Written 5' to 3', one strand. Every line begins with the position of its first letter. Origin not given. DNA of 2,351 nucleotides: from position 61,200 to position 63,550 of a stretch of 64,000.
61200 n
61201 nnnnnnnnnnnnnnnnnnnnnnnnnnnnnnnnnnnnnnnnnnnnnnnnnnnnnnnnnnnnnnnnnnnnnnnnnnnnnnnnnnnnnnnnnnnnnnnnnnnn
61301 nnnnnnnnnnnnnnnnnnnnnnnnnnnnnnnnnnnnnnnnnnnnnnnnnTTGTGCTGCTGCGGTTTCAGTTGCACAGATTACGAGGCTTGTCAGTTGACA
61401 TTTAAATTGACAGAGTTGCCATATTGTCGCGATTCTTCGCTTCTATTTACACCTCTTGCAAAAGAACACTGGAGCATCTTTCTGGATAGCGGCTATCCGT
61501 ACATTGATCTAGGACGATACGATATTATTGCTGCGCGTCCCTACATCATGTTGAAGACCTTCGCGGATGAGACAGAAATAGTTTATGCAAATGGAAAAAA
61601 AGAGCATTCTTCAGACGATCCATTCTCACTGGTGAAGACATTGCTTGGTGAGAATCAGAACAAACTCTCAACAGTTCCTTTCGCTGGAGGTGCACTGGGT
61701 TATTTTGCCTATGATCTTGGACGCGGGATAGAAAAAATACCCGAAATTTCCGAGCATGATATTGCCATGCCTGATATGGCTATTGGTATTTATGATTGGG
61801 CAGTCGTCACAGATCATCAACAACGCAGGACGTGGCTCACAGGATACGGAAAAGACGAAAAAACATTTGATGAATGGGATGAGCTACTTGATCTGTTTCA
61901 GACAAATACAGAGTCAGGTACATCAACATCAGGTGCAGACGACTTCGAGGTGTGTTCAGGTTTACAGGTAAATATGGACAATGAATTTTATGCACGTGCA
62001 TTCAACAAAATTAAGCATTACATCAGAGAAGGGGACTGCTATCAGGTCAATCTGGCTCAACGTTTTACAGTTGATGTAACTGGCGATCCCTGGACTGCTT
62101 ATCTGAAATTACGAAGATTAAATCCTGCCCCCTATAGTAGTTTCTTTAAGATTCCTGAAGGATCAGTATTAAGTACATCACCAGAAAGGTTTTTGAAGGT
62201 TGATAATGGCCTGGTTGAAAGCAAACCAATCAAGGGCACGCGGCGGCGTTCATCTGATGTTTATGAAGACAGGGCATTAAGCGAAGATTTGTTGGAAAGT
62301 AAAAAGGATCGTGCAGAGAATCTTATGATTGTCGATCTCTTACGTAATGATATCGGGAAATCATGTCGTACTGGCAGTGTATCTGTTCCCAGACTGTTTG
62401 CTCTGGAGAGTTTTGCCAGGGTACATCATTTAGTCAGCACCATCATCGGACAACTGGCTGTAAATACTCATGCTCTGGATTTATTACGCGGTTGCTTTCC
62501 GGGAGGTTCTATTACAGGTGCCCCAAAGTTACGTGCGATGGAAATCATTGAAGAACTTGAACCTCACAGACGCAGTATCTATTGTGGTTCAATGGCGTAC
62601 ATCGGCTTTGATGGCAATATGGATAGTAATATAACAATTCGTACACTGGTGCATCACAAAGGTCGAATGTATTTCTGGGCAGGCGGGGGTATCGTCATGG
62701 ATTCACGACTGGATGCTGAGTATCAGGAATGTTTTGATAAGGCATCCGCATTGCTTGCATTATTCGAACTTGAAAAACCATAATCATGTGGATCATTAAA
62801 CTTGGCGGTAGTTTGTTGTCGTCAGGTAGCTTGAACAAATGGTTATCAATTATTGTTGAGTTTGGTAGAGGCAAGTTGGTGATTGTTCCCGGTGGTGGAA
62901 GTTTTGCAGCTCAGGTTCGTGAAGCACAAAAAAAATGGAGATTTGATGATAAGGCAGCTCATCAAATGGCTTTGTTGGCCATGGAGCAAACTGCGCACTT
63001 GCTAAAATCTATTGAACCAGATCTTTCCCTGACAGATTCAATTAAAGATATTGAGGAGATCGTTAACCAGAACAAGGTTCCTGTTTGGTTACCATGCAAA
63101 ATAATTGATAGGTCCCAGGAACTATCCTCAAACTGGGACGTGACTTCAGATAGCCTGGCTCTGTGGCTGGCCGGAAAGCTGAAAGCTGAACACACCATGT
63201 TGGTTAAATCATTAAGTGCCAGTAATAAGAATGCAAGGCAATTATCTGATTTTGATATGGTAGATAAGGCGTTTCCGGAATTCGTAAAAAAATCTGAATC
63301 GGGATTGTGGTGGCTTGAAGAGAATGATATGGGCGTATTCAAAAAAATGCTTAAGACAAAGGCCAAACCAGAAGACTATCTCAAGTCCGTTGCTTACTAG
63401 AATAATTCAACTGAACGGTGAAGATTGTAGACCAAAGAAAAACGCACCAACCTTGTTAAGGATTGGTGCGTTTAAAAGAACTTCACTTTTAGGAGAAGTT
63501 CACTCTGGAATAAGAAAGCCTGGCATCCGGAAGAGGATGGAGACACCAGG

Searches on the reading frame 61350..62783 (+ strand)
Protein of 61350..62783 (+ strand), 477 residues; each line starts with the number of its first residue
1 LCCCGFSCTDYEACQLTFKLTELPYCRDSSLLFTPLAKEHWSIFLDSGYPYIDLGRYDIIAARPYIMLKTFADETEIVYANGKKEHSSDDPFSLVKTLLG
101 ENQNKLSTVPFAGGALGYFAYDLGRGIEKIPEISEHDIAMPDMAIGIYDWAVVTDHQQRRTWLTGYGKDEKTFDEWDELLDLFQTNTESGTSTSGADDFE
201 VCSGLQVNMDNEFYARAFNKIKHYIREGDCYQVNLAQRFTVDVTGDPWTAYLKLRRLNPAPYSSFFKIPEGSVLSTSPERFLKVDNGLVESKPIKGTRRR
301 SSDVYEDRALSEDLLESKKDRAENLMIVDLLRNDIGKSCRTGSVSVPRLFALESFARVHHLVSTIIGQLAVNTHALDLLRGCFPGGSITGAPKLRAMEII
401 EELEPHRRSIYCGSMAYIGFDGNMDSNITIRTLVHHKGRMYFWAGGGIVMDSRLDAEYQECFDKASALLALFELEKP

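Call 67: search_protein_families(library=ncbifam, proteins=[window:61350-62783:+], max_evalue=1e-10)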
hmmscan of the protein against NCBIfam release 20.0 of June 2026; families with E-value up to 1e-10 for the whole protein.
window:61350-62783:+ (477 aa): 26 families (the best 25 are shown)
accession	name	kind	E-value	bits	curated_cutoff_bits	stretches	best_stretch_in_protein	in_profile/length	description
NF012009.0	PRK15465.1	equivalog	1.8e-147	491.5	622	1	21-470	9-449/453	aminodeoxychorismate synthase component 1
TIGR00564.1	trpE_most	equivalog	9.1e-121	404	517.7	1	32-470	9-452/455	anthranilate synthase component I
TIGR00553.1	pabB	equivalog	3.7e-114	381.3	328.4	1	116-467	2-328/329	aminodeoxychorismate synthase component I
TIGR01824.1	PabB-clade2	equivalog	6.4e-113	377.6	408.55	1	113-468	1-355/355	aminodeoxychorismate synthase, component I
NF004610.0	PRK05940.1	equivalog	9.4e-103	344.4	568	1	31-472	22-459/467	anthranilate synthase component I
NF010086.0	PRK13571.1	equivalog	1.2e-94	317.7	693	1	53-470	62-495/510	anthranilate synthase component I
NF006563.0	PRK09070.1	equivalog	5.9e-94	315.2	514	1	102-473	81-445/447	aminodeoxychorismate synthase component I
TIGR01820.1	TrpE-arch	equivalog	1e-92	311.8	512.05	1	45-470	18-446/449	anthranilate synthase component I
NF005698.0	PRK07508.1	equivalog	2e-92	309.7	452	1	193-466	98-373/383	aminodeoxychorismate synthase component I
NF010089.0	PRK13574.1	equivalog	2.2e-78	264.1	527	1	79-468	46-414/421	anthranilate synthase component I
NF010087.0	PRK13572.1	equivalog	4.8e-76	256.2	580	1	38-474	20-433/435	anthranilate synthase component I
NF010079.0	PRK13564.1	equivalog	4e-72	243.7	471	1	85-470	120-509/521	anthranilate synthase component 1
NF004530.0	PRK05877.1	equivalog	6e-72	243.1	383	1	103-472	69-415/425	aminodeoxychorismate synthase component I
TIGR01823.1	PabB-fungal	equivalog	3.8e-68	230.4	442.55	1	106-472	358-741/742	aminodeoxychorismate synthase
TIGR00565.1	trpE_proteo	equivalog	1.8e-60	205.2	494.65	1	86-470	105-491/498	anthranilate synthase component I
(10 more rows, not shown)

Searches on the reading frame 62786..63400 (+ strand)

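Call 67: search_protein_families(library=ncbifam, proteins=[window:62786-63400:+], max_evalue=1e-10)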
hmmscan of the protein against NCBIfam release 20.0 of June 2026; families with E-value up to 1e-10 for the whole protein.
window:62786-63400:+ (204 aa): 1 family
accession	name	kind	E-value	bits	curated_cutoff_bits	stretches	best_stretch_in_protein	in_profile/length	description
NF040622.1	MfnE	equivalog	4.5e-25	88.6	300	1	1-140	1-140/211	[5-(aminomethyl)furan-3-yl]methyl phosphate kinase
